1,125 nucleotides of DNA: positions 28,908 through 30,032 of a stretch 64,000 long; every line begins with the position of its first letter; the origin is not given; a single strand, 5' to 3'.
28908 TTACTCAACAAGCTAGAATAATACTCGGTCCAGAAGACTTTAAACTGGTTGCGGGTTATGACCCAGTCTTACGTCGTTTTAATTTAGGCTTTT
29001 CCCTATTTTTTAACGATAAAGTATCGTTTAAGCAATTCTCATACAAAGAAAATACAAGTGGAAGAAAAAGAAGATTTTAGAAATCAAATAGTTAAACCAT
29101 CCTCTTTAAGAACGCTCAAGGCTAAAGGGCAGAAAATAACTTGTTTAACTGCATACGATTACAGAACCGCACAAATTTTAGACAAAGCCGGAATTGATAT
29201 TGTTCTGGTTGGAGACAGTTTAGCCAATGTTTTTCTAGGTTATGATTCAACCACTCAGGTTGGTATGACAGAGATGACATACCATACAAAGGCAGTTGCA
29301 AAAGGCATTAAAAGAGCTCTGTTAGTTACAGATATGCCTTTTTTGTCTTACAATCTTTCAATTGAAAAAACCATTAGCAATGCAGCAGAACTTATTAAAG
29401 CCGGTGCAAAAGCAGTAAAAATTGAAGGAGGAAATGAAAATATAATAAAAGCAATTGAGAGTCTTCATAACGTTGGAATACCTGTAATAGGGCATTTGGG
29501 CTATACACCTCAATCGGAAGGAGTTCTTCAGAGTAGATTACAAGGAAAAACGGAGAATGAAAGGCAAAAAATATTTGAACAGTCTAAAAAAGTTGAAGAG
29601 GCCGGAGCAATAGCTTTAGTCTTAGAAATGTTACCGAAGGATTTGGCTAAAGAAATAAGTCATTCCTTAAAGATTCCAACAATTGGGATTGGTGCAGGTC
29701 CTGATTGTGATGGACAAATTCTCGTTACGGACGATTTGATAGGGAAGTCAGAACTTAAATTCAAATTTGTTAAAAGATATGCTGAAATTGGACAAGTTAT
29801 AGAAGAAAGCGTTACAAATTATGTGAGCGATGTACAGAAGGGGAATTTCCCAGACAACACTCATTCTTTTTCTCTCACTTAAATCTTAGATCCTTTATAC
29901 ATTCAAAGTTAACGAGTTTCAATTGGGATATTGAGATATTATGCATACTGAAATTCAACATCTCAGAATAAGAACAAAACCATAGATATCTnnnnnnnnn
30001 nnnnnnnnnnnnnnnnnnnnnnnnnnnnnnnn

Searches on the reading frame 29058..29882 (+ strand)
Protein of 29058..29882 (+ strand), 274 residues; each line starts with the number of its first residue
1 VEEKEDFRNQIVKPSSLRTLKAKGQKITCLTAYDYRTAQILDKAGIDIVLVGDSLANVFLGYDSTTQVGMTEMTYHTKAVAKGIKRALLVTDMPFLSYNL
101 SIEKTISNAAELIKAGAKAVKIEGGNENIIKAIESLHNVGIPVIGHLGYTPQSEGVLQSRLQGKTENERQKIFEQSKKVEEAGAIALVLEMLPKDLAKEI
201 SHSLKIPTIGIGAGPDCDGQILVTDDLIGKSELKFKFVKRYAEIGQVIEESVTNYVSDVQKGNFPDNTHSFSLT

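Call 18: search_protein_families(library=pfam, proteins=[window:29058-29882:+], max_evalue=10)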
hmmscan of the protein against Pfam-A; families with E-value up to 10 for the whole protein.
window:29058-29882:+ (274 aa): 4 families
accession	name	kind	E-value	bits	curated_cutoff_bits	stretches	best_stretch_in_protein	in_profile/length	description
PF02548.21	Pantoate_transf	-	8.5e-101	337.2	28.7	1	15-266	5-258/259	Ketopantoate hydroxymethyltransferase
PF13714.12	PEP_mutase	-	2.4e-07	31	31.5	1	17-126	1-108/240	Phosphoenolpyruvate phosphomutase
PF04481.18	DUF561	-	0.024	14.3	21.6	1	28-133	64-162/243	Protein of unknown function (DUF561)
PF22206.1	Cas_Csm6_6H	-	0.15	12.3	23.4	1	14-38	3-27/53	CRISPR-associated protein Csm6 6H domain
